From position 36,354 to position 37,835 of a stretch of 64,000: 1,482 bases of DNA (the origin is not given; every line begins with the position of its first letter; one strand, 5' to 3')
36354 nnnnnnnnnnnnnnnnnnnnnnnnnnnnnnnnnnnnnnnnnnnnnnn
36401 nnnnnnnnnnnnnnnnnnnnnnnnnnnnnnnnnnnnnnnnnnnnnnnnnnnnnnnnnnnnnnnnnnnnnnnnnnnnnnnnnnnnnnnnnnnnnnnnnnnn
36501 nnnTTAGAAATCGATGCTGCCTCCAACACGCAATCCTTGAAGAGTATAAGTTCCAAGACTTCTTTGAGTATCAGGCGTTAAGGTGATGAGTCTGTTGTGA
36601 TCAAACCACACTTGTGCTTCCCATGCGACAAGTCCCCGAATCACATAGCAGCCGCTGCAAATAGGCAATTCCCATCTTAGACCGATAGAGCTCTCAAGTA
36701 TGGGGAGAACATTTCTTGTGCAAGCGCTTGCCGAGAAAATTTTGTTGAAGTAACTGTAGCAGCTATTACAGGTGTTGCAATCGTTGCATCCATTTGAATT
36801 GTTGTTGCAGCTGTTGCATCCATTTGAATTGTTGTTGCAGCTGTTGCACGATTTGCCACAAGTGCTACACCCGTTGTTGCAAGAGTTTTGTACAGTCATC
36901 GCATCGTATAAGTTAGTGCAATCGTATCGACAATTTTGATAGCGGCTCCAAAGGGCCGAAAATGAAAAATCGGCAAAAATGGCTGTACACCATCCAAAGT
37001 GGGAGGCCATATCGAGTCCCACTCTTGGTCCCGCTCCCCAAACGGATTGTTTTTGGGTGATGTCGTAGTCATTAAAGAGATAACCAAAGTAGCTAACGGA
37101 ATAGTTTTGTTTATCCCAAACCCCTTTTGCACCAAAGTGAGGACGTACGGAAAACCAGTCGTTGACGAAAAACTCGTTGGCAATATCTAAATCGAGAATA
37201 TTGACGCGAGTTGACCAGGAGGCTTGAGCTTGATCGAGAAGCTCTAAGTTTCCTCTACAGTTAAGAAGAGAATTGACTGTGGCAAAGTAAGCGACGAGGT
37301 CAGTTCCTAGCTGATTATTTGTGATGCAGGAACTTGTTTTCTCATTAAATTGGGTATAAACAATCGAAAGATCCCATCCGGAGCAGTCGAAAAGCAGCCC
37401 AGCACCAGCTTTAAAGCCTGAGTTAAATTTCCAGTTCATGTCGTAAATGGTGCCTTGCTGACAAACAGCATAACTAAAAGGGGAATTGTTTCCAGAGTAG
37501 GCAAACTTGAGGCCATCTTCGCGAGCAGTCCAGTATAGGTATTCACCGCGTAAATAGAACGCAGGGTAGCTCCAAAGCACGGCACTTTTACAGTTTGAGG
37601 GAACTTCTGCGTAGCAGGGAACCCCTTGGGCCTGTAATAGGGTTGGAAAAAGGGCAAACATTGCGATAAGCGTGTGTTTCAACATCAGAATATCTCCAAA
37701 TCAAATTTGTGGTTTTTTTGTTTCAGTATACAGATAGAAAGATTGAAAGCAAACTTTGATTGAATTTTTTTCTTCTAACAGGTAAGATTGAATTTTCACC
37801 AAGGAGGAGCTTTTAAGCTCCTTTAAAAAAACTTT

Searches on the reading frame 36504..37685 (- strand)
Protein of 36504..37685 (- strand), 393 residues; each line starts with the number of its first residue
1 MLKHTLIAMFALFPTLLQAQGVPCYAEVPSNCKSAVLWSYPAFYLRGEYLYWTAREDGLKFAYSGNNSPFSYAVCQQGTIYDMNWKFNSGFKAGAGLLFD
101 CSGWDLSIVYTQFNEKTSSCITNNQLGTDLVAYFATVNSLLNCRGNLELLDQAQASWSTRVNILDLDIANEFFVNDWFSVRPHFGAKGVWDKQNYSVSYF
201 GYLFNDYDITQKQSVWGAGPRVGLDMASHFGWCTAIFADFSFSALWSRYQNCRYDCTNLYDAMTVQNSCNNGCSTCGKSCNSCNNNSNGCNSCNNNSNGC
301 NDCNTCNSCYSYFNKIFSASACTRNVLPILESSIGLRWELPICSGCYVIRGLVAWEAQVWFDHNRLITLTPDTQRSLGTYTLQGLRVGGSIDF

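Call 50: search_protein_families(library=pfam, proteins=[window:36504-37685:-], max_evalue=0.001)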
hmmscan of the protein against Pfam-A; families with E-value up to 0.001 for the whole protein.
window:36504-37685:- (393 aa): 1 family
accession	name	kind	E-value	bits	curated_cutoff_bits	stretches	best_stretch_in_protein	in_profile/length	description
PF05150.18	Legionella_OMP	-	5.7e-24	85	25.4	1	42-391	8-279/281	Legionella pneumophila major outer membrane protein precursor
